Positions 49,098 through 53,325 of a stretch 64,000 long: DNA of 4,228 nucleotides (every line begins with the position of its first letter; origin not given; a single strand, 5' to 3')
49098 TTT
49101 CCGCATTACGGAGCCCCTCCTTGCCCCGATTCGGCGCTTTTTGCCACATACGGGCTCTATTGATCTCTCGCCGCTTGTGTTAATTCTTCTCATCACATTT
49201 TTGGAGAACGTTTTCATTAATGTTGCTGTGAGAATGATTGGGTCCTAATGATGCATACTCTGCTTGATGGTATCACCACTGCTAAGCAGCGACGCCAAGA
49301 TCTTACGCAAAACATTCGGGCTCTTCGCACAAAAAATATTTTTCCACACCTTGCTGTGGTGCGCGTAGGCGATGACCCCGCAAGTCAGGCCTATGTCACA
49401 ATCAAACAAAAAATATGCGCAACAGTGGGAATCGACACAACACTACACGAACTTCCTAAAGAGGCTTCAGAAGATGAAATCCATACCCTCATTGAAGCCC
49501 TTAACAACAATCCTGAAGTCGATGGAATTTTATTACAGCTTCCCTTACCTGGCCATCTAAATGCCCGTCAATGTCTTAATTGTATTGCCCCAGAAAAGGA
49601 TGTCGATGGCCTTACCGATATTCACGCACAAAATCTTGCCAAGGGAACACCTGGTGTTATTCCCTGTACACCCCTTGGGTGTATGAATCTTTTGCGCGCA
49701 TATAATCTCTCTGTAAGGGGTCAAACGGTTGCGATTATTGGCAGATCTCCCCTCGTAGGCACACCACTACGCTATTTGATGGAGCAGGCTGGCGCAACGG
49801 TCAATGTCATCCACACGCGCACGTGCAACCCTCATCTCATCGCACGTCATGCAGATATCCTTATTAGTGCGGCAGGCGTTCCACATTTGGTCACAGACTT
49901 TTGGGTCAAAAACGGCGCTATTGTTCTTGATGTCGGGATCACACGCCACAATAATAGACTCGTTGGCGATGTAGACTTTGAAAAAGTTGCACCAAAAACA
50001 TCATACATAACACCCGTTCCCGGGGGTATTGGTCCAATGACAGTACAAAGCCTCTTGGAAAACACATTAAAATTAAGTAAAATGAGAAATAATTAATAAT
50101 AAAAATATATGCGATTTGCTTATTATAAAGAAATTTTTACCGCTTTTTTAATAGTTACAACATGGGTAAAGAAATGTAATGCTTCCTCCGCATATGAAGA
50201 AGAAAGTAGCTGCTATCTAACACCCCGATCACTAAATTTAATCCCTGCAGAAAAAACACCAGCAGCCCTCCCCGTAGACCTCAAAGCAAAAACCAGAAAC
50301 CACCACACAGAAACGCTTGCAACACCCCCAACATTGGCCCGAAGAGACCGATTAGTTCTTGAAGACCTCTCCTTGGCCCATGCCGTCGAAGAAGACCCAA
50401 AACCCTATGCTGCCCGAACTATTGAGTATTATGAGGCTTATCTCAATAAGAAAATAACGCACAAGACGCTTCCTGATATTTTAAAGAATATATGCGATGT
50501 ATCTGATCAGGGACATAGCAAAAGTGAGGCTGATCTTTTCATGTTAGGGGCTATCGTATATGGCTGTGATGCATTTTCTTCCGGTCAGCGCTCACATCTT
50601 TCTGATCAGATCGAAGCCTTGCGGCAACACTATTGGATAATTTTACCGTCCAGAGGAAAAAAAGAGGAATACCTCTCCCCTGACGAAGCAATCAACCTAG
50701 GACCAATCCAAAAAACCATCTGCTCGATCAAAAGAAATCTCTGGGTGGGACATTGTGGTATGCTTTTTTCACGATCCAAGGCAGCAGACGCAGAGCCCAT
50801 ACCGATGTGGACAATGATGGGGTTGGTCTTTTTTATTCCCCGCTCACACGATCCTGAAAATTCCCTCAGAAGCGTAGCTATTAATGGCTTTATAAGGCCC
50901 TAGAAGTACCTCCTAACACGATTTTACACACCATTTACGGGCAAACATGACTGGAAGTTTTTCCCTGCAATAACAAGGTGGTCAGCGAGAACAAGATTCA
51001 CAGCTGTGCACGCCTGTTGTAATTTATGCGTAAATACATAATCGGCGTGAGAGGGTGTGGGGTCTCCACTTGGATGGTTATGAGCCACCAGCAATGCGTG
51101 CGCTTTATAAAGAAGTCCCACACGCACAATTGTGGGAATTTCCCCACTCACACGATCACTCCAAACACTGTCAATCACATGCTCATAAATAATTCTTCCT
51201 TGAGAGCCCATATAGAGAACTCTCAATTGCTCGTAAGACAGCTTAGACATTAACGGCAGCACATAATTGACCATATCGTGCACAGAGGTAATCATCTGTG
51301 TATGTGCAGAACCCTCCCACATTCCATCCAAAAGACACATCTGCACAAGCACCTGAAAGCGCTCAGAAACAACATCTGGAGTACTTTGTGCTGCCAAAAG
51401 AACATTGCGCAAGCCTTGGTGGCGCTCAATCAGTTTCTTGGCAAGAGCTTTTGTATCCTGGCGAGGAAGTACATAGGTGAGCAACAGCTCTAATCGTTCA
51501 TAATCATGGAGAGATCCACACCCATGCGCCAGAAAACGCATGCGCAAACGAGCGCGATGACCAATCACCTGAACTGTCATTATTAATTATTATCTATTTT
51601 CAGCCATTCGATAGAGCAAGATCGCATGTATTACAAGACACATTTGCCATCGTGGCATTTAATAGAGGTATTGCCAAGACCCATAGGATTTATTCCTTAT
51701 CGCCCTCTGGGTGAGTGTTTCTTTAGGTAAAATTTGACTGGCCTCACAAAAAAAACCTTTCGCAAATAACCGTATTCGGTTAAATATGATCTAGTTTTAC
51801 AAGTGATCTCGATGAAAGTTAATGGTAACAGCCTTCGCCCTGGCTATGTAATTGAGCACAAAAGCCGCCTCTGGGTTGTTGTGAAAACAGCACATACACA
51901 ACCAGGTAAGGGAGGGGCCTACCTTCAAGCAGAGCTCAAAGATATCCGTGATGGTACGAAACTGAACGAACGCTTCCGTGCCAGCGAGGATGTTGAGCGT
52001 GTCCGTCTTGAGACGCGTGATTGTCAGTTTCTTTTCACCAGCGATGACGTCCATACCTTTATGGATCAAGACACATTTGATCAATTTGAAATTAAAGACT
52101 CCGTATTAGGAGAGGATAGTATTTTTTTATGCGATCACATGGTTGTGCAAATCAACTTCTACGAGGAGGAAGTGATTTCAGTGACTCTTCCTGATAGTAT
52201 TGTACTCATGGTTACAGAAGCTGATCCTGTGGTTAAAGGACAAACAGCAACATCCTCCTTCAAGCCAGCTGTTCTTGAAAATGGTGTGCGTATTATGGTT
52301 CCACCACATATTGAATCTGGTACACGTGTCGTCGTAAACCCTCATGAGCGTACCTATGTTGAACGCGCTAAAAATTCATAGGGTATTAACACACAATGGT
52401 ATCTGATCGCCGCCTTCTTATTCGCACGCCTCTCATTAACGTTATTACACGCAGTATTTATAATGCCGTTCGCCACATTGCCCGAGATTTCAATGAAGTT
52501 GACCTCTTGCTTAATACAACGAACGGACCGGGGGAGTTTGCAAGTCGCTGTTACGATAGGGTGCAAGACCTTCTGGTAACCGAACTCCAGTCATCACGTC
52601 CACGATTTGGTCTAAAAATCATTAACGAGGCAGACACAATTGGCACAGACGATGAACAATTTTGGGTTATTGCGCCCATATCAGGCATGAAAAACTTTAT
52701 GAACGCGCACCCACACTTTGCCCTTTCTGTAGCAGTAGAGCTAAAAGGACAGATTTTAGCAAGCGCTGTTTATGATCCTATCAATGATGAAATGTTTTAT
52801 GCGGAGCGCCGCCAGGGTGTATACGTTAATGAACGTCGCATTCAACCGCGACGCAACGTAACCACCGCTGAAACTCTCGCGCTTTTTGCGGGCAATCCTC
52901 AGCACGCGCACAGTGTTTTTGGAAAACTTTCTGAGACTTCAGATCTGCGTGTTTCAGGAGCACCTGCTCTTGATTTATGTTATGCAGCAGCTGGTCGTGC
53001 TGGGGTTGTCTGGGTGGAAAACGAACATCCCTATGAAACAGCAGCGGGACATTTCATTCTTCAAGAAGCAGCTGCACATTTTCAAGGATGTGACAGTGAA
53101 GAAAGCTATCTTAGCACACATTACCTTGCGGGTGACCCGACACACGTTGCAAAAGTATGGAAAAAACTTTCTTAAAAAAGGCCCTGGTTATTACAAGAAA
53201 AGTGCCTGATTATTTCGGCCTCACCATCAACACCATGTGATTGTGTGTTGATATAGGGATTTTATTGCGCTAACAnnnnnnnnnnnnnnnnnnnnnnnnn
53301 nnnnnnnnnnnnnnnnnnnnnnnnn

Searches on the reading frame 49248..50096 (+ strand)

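Call 9: search_protein_families(library=pfam, proteins=[window:49248-50096:+])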
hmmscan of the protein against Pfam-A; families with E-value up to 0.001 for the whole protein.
window:49248-50096:+ (282 aa): 2 families
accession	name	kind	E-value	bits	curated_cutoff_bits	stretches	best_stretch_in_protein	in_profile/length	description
PF02882.25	THF_DHG_CYH_C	-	1.7e-57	193.7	27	1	126-279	4-158/160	Tetrahydrofolate dehydrogenase/cyclohydrolase, NAD(P)-binding domain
PF00763.28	THF_DHG_CYH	-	3e-38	131.1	32.8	1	6-120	1-115/115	Tetrahydrofolate dehydrogenase/cyclohydrolase, catalytic domain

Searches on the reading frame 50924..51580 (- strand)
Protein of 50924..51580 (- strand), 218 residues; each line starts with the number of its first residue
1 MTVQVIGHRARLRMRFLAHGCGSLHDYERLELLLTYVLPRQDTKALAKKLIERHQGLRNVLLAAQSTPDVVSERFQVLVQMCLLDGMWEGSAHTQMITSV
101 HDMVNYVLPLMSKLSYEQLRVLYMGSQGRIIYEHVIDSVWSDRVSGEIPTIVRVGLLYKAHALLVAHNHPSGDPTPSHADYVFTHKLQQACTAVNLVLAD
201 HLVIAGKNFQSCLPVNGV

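Call 9: search_protein_families(library=pfam, proteins=[window:50924-51580:-])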
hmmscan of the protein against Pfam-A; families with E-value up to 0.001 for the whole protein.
window:50924-51580:- (218 aa): 1 family
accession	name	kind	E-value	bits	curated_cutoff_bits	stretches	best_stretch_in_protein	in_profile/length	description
PF04002.20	RadC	-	1.8e-25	89.7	22.1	1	97-211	1-115/121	RadC-like JAB domain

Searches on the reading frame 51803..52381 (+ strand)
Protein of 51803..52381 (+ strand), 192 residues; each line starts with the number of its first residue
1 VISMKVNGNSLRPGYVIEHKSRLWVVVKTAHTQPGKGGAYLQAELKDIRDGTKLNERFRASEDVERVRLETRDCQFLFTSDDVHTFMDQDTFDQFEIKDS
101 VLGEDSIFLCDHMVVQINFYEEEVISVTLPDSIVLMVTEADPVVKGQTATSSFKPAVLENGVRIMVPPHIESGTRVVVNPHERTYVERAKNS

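Call 9: search_protein_families(library=pfam, proteins=[window:51803-52381:+])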
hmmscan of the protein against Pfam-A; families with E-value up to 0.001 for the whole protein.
window:51803-52381:+ (192 aa): 3 families
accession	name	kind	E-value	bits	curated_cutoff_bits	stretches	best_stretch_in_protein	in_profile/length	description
PF09285.17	Elong-fact-P_C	-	6.4e-22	77.5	25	1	133-188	1-56/56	Elongation factor P, C-terminal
PF08207.18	EFP_N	-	4.2e-19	68.7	23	1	9-64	3-58/58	Elongation factor P (EF-P) KOW-like domain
PF01132.26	EFP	-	3.8e-15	56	27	1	72-125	1-54/54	Elongation factor P (EF-P) OB domain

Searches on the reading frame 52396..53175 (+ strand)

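Call 9: search_protein_families(library=pfam, proteins=[window:52396-53175:+])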
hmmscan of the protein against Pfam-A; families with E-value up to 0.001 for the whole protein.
window:52396-53175:+ (259 aa): 1 family
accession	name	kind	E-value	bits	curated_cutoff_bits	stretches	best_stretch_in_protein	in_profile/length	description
PF00459.30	Inositol_P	-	7.3e-29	101.5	27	1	17-247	9-253/271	Inositol monophosphatase family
